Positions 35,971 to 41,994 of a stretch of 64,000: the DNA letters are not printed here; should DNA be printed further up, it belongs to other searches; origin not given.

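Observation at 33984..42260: Sec-dependent SpvB/FG-GAP/Rhs toxin operon with no visible delivery machinery, inserted between rlmH and uvrA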

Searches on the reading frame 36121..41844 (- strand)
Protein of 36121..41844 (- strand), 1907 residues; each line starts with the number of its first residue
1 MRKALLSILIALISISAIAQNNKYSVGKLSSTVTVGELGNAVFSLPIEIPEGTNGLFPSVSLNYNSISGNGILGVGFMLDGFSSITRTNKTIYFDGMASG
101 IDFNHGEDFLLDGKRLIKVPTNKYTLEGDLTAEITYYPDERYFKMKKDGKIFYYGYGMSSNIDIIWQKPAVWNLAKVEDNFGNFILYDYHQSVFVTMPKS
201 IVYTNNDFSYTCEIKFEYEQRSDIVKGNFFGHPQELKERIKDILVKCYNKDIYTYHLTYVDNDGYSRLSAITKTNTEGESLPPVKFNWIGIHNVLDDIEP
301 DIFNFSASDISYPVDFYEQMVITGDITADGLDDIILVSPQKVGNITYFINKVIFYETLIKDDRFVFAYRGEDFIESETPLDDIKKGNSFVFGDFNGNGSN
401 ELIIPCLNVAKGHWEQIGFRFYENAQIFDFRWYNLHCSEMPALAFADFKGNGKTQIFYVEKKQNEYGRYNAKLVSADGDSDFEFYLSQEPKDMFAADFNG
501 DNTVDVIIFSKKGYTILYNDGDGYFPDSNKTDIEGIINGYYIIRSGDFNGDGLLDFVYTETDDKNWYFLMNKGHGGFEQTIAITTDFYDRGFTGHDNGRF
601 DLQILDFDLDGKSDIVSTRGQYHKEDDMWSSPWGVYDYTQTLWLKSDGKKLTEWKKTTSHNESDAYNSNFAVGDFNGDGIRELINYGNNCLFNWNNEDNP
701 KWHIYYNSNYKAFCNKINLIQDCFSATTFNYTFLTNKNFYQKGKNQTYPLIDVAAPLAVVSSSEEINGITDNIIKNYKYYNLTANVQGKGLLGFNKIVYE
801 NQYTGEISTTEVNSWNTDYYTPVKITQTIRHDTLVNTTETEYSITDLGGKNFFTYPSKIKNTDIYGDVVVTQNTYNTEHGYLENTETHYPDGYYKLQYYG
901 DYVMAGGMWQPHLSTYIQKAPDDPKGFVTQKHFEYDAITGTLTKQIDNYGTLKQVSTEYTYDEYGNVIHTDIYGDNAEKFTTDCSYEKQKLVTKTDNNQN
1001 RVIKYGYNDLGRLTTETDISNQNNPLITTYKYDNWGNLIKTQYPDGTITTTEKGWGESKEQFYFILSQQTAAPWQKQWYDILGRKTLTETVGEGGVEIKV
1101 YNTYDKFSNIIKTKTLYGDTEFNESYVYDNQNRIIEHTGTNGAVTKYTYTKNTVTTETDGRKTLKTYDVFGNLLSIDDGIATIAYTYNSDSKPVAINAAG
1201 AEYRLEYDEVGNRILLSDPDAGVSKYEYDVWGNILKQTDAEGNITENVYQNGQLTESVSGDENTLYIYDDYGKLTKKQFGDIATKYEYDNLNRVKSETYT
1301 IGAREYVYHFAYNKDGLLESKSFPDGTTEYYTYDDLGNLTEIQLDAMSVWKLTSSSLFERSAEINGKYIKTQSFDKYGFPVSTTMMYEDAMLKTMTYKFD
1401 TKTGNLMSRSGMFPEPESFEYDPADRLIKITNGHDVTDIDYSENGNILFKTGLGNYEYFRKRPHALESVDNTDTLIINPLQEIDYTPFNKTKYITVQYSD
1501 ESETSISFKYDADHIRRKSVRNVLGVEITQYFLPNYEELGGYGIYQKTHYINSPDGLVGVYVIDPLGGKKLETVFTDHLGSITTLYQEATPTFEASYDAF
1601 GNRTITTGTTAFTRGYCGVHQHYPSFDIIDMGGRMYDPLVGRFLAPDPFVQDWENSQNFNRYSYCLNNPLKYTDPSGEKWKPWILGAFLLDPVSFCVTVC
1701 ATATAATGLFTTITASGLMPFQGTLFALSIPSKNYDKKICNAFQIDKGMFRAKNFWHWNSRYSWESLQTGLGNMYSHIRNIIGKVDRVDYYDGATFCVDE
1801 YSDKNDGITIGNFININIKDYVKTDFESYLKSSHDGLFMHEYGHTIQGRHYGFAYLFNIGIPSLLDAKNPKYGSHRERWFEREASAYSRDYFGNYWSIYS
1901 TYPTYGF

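Call 6: search_protein_families(library=pfam, proteins=[window:36121-41844:-], max_evalue=0.01)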
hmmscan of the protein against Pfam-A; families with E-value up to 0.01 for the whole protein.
window:36121-41844:- (1907 aa): 4 families
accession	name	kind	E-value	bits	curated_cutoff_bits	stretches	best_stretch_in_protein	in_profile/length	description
PF05593.20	RHS_repeat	-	1.9e-34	117.8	22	4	1207-1243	1-37/38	RHS Repeat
PF13517.12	FG-GAP_3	-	1.3e-16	61.4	26.9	3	497-557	1-60/61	FG-GAP-like repeat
PF01839.29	FG-GAP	-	4.3e-11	42.9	22.1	0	668-684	3-19/37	FG-GAP repeat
PF03534.18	SpvB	-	7e-08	32.4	22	1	38-89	4-54/287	Salmonella virulence plasmid 65kDa B protein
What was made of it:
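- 40888..41787 (-): SpvB/TcB-like N-terminal region (aa 20-319). Pfam SpvB at aa 38-89 (call 6).
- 39745..40887 (-): FG-GAP/VCBS beta-propeller region (aa about 320-700). FG-GAP_3 and FG-GAP hits (call 6).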

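Call 7: search_protein_families(library=ncbifam, proteins=[window:36121-41844:-], max_evalue=0.01)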
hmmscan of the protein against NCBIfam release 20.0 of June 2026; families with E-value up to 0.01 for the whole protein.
window:36121-41844:- (1907 aa): 2 families
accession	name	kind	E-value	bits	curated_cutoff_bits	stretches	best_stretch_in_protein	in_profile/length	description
TIGR01643.1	YD_repeat_2x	repeat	4.9e-25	87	15.8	1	1207-1245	1-39/42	YD repeat-containing protein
TIGR03696.1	Rhs_assc_core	domain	7.3e-15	55.3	32.5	1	1597-1677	1-75/76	RHS repeat-associated core domain-containing protein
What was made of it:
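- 37057..39744 (-): YD-repeat shell (aa about 701-1596). RHS_repeat and YD_repeat_2x hits (calls 6, 7).
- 36811..37056 (-): Rhs-associated core (aa 1597-1678), ending ................ This is the presumed autoproteolysis site and the recombination boundary. TIGR03696 (call 7).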

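Call 8: find_encoding_contigs(protein=window:36121-41844:-, flank=10000, max_places=6)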
Protein window:36121-41844:- (1907 aa): 5 contigs read that carry it; 4 places shown.
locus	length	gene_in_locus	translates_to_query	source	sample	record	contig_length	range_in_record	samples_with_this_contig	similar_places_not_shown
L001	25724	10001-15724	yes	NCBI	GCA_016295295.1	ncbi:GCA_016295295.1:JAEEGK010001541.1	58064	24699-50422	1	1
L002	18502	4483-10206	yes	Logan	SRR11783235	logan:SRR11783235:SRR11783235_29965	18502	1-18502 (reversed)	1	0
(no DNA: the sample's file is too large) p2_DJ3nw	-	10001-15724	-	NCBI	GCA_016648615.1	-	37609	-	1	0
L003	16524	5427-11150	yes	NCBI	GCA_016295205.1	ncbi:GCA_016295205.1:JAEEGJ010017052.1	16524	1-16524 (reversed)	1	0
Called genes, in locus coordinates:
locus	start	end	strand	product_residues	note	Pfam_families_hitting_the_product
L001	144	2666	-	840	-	PF06165:GH94_b-supersand, PF17167:Glyco_hydro_94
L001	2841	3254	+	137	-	-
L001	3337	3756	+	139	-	-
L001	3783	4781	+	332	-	PF01116:F_bP_aldolase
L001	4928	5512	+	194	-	PF01694:Rhomboid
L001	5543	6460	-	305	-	PF00892:EamA, PF03151:TPT, PF00892:EamA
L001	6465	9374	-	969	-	PF02463:SMC_N (faint), PF03193:RsgA_GTPase (faint), PF13191:AAA_16 (faint), PF13555:AAA_29 (faint), PF20703:nSTAND1 (faint), PF00005:ABC_tran (faint), PF17760:UvrA_inter, PF17755:UvrA_DNA-bind, +1 more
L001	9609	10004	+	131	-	PF18962:Por_Secre_tail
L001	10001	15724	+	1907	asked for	PF03534:SpvB, PF01839:FG-GAP (faint), PF13517:FG-GAP_3, PF05593:RHS_repeat (faint), PF25023:TEN_YD-shell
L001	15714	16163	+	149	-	-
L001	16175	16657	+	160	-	-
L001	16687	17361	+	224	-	-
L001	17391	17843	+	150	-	-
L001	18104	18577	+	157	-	PF02590:SPOUT_MTase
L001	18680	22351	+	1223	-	PF00672:HAMP (weak), PF00512:HisKA (weak), PF02518:HATPase_c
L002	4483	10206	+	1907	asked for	PF03534:SpvB, PF01839:FG-GAP (faint), PF13517:FG-GAP_3, PF05593:RHS_repeat (faint), PF25023:TEN_YD-shell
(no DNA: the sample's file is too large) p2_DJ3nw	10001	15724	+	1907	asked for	PF03534:SpvB, PF01839:FG-GAP (faint), PF13517:FG-GAP_3, PF05593:RHS_repeat (faint), PF25023:TEN_YD-shell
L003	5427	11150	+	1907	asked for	PF03534:SpvB, PF01839:FG-GAP (faint), PF13517:FG-GAP_3, PF05593:RHS_repeat (faint), PF25023:TEN_YD-shell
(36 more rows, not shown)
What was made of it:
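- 37057..39744 (-): TEN_YD-shell in the precomputed Pfam annotation (call 8).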

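Call 28: find_homologous_proteins(query=window:36121-41844:-, max_evalue=1e-10)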
Query window:36121-41844:- (1907 aa): 280 proteins with E <= 1e-10 among 8000 candidates; the best 120 are listed.
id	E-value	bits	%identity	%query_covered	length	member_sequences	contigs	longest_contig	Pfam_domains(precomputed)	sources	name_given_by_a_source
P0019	0.0e+0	3506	81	99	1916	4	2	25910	PF01839.30,PF05593.20,PF13517.13,PF25023.2,PF03534.19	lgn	-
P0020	0.0e+0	2301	61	89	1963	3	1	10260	PF01839.30,PF05593.20,PF13517.13,PF25023.2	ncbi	-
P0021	0.0e+0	1936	51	91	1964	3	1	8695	PF01839.30,PF05593.20,PF13517.13,PF25023.2,PF03534.19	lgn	-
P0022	0.0e+0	1508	57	64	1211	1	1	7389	PF01839.30,PF05593.20,PF13517.13,PF03534.19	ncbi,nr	ncbi:MAG: VCBS repeat-containing protein, partial [Bacteroidales bacterium]|nr:VCBS repeat-containin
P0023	2.2e-257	876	32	97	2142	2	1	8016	PF01839.30,PF05593.20,PF13517.13,PF25023.2,PF03534.19,PF03527.21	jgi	-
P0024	4.4e-230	786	32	87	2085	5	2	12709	PF01839.30,PF12256.15,PF14113.13,PF05593.20,PF13517.13,PF25023.2,PF03534.19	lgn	-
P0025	4.2e-225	769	32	87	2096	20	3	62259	PF01839.30,PF05593.20,PF13517.13,PF25023.2,PF03534.19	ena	-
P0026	2.9e-222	760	32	86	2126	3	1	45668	PF01839.30,PF05593.20,PF13517.13,PF25023.2,PF03534.19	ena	-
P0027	2.5e-219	750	32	89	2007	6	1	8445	PF01839.30,PF05593.20,PF13517.13,PF25023.2,PF03534.19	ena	-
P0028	8.6e-218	745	32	88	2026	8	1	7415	PF01839.30,PF05593.20,PF13517.13,PF25023.2,PF03534.19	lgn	-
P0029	1.5e-215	737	32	87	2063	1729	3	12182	PF01839.30,PF05593.20,PF13517.13,PF03534.19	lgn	-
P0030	5.5e-215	735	31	88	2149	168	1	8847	PF01839.30,PF12256.15,PF05593.20,PF13517.13,PF25023.2,PF03534.19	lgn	-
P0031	4.3e-214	732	30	100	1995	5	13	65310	PF01839.30,PF05593.20,PF13517.13,PF25023.2,PF03534.19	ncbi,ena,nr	ncbi:MAG: VCBS repeat-containing protein [Prevotella sp.]|nr:VCBS repeat-containing protein [Prevote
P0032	8.9e-213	728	32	87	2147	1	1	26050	PF01839.30,PF05593.20,PF13517.13,PF25023.2,PF03534.19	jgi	-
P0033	2.5e-200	687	30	87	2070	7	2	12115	PF01839.30,PF05593.20,PF13517.13,PF15528.12,PF25023.2,PF03534.19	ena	-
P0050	4.9e-119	417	29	89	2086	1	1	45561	PF01839.30,PF05593.20,PF13517.13,PF25023.2,PF03534.19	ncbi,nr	ncbi:MAG: FG-GAP-like repeat-containing protein [Vicingaceae bacterium]|nr:FG-GAP-like repeat-contai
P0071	8.5e-101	357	27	87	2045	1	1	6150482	PF12256.15,PF05593.20,PF13517.13,PF03534.19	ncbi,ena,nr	nr:RHS repeat-associated core domain-containing protein [uncultured Carboxylicivirga sp.]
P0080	6.3e-96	341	26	86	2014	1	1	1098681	PF01839.30,PF05593.20,PF13517.13,PF25023.2,PF03534.19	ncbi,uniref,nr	ncbi:FG-GAP-like repeat-containing protein [Dyadobacter luticola]|uniref:Teneurin-like YD-shell doma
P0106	2.9e-77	279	28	53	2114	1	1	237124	PF12256.15,PF05593.20,PF13517.13,PF03534.19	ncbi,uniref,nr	ncbi:SpvB/TcaC N-terminal domain-containing protein [Runella aurantiaca]|uniref:Insecticide toxin Tc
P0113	2.6e-74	269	25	89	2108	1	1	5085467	PF01839.30,PF12256.15,PF05593.20,PF13517.13,PF25023.2,PF03534.19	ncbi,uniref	ncbi:RHS repeat-associated core domain-containing protein [Lacihabitans lacunae]|uniref:RHS repeat-a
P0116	5.9e-74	268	23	69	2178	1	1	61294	PF01839.30,PF12256.15,PF05593.20,PF13517.13,PF25023.2,PF03534.19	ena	-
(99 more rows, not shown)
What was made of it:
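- Closest known: Tc toxin BC subcomplex. Same: Many homologues also hit TcdB_toxin_midN (call 28).
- Homologues carry known antibacterial tails such as Tae4 and lysozyme (Pfam list, call 28).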

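Call 29: find_encoding_contigs(protein=P0031, flank=6000, max_places=1)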
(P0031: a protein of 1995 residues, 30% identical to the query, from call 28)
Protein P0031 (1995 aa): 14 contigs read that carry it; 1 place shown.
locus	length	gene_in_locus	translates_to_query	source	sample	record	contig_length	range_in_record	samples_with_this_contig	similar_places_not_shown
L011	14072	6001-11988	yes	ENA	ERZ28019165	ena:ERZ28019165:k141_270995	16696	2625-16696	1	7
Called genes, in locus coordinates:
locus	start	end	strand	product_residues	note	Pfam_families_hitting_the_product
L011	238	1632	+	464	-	PF18073:Zn_ribbon_LapB, PF13481:AAA_25, PF03796:DnaB_C (weak), PF06745:ATPase, PF23442:DUF7125, PF00004:AAA (weak), PF13401:AAA_22 (weak), PF13541:ChlI, +2 more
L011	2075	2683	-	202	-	-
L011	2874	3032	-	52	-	-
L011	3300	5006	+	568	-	PF07719:TPR_2 (faint)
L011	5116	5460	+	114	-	-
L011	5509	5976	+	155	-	PF18962:Por_Secre_tail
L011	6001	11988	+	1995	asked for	PF03534:SpvB (weak), PF05593:RHS_repeat (faint), PF01839:FG-GAP (faint), PF13517:FG-GAP_3, PF25023:TEN_YD-shell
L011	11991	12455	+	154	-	-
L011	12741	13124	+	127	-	-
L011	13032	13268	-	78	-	-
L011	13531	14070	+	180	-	?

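Call 30: find_encoding_contigs(protein=P0080, flank=6000, max_places=1)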
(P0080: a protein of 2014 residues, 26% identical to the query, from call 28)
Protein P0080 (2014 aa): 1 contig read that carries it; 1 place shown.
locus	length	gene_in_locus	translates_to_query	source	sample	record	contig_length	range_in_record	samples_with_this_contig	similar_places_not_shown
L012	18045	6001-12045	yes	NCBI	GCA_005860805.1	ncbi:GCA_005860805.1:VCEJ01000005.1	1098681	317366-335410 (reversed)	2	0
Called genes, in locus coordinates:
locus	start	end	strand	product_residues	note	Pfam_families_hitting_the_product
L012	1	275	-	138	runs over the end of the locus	PF01243:PNPOx_N (weak), PF16242:Pyrid_ox_like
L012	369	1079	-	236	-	-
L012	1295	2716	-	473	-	PF03062:MBOAT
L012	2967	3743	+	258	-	-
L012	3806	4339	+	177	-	PF07638:Sigma70_ECF, PF04542:Sigma70_r2, PF08281:Sigma70_r4_2, PF04545:Sigma70_r4 (weak), PF00196:GerE (weak)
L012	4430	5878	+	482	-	-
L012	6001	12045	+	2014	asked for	PF03534:SpvB, PF01839:FG-GAP (faint), PF13517:FG-GAP_3 (weak), PF05593:RHS_repeat (faint), PF25023:TEN_YD-shell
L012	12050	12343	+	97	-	-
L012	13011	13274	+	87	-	-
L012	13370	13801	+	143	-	-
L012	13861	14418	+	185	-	PF13585:CHU_C (faint)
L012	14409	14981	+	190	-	-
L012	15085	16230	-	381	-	PF11376:DUF3179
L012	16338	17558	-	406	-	PF07690:MFS_1, PF00083:Sugar_tr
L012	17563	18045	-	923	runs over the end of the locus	PF13620:CarboxypepD_reg, PF13715:CarbopepD_reg_2, PF07715:Plug, PF00593:TonB_dep_Rec_b-barrel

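Call 31: find_encoding_contigs(protein=P0106, flank=6000, max_places=1)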
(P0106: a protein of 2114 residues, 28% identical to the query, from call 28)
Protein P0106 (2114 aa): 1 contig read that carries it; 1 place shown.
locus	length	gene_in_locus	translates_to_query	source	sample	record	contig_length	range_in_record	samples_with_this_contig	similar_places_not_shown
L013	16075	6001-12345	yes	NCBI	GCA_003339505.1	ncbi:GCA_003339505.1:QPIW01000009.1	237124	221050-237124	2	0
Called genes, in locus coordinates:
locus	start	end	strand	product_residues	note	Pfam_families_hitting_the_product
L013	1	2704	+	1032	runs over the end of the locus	PF00149:Metallophos, PF24406:nSTAND_NTPase4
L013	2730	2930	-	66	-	-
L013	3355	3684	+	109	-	PF18766:SWI2_SNF2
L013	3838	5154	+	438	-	PF22679:T1R_D3-like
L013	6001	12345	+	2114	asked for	PF03534:SpvB, PF13517:FG-GAP_3 (weak), PF12256:TcdB_toxin_midN, PF05593:RHS_repeat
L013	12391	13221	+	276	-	-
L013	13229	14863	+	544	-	PF13385:Laminin_G_3, PF02210:Laminin_G_2 (weak)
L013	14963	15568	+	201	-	PF21983:NikA-like (faint)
